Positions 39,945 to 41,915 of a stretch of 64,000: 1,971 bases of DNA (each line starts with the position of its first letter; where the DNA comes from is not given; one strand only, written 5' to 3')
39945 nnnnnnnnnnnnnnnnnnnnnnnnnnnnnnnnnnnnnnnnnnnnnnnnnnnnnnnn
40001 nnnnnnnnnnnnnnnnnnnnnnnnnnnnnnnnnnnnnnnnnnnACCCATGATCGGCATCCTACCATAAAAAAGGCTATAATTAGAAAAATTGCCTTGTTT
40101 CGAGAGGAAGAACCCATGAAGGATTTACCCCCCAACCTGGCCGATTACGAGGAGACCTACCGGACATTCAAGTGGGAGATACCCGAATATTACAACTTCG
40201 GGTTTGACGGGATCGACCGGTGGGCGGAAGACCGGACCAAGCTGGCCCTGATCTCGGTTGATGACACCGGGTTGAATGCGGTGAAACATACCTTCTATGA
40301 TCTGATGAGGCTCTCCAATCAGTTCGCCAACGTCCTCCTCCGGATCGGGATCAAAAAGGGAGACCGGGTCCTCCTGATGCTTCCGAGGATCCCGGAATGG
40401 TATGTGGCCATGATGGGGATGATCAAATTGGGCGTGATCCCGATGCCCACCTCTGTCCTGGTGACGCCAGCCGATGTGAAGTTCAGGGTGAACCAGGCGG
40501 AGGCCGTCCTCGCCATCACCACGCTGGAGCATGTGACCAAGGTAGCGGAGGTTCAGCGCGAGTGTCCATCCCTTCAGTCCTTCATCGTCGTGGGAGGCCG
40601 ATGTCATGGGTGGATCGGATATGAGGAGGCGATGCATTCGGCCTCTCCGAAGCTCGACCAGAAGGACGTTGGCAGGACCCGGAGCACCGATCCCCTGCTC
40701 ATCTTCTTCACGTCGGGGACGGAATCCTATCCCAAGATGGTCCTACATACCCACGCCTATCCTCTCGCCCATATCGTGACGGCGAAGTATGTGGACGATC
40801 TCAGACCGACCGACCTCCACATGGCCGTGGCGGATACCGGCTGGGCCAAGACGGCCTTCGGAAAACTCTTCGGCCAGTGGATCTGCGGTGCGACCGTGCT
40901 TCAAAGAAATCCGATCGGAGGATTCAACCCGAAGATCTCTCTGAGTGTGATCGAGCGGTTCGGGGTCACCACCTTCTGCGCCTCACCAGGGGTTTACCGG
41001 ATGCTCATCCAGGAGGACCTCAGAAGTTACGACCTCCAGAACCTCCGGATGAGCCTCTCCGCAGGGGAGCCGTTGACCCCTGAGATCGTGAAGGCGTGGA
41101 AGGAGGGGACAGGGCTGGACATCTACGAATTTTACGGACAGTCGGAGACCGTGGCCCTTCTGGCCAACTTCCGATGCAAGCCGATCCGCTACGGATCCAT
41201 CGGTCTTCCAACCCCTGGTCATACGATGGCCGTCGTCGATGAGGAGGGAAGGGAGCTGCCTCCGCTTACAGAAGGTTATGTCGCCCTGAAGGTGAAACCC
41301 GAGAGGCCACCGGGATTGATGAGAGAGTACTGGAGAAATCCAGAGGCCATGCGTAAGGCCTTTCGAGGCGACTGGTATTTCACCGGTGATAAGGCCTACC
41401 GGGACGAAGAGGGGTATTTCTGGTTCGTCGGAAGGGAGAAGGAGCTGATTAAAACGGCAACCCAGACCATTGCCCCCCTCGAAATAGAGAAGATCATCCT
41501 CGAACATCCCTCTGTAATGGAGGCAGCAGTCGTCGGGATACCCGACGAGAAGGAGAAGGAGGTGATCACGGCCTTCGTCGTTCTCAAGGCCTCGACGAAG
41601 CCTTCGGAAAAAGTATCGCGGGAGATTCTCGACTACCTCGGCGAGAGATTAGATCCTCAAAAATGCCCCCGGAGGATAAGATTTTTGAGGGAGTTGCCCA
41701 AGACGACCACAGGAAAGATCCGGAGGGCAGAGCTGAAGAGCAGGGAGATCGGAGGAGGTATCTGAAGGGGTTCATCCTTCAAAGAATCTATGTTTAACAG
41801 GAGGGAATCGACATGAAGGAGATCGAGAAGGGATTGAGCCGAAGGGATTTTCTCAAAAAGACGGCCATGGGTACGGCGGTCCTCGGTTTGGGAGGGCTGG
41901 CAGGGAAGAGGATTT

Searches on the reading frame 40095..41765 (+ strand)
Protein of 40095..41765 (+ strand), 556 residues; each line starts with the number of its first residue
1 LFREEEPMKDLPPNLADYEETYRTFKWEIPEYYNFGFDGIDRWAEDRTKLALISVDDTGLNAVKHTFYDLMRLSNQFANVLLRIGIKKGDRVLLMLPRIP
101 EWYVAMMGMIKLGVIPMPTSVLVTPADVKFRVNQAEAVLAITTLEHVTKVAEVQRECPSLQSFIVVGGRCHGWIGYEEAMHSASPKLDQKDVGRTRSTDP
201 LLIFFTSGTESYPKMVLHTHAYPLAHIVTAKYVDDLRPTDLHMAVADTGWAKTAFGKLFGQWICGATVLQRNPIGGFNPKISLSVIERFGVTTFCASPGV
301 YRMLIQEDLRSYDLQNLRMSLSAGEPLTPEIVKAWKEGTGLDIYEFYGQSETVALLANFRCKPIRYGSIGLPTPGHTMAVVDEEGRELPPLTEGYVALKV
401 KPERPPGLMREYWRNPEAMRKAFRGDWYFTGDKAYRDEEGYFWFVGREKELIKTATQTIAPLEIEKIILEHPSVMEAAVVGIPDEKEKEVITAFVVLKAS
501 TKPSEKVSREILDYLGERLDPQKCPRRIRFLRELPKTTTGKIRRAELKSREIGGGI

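Call 20: search_protein_families(library=pfam, proteins=[window:40095-41765:+], max_evalue=0.000001)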
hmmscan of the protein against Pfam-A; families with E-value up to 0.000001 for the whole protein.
window:40095-41765:+ (556 aa): 2 families
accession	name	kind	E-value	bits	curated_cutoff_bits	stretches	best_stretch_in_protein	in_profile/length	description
PF00501.34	AMP-binding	-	2.1e-64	218.1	29.9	1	49-413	11-384/384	AMP-binding enzyme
PF13193.12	AMP-binding_C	-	4.4e-22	79.2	24.5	1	463-541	1-76/76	AMP-binding enzyme C-terminal domain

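Call 34: search_protein_families(library=ncbifam, proteins=[window:40095-41765:+], max_evalue=1e-10)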
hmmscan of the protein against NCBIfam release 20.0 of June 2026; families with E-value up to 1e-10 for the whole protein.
window:40095-41765:+ (556 aa): 91 families (the best 25 are shown)
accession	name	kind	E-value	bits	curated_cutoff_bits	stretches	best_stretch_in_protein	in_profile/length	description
NF003313.0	PRK04319.1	equivalog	1e-128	430.1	729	1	13-553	14-563/574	acetate--CoA ligase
NF047394.1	AcylCoAsynMbcS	equivalog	1.8e-121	406.4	850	1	29-552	8-521/525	acyl-CoA synthetase MbcS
NF004837.0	PRK06187.1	subfamily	6.7e-90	301.8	476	1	64-550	33-521/531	long-chain-fatty-acid--CoA ligase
TIGR02188.1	Ac_CoA_lig_AcsA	equivalog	3.2e-80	270.1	724.95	1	24-547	47-601/629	acetate--CoA ligase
NF001208.0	PRK00174.1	subfamily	3.7e-80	270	657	1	23-548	67-617/649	acetate--CoA ligase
TIGR02262.1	benz_CoA_lig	subfamily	2.9e-74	250.6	375.25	1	62-549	28-507/508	benzoate-CoA ligase family protein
NF053567.1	HBDA_AROS1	equivalog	3.4e-69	233.6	1000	1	66-548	41-516/523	3-hydroxybenzoate--CoA ligase HbdA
NF006182.0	PRK08316.1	subfamily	3.5e-69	233.7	663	1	61-550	33-516/523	fatty acyl-CoA synthetase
NF005714.0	PRK07529.1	subfamily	1.5e-64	218.4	632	1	50-552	49-577/640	acyl-CoA synthetase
NF005676.0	PRK07470.1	equivalog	5.7e-62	210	774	1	66-549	47-527/544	acyl-CoA synthetase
NF006181.0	PRK08314.1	subfamily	1.6e-61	208.3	705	2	194-551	200-554/563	long-chain-fatty-acid--CoA ligase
NF005857.1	PRK07786.1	exception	8.4e-60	202.7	733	1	42-550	10-511/513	fatty-acid--CoA ligase FadD5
NF004114.0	PRK05605.1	equivalog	5.2e-59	200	766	1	171-549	193-567/575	long-chain-fatty-acid--CoA ligase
NF004822.0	PRK06178.1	equivalog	7.4e-59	199.8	782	1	63-549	61-565/571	acyl-CoA synthetase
NF005947.1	PRK08008.1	equivalog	1.5e-58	198.7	651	1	48-548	22-518/518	crotonobetaine/carnitine-CoA ligase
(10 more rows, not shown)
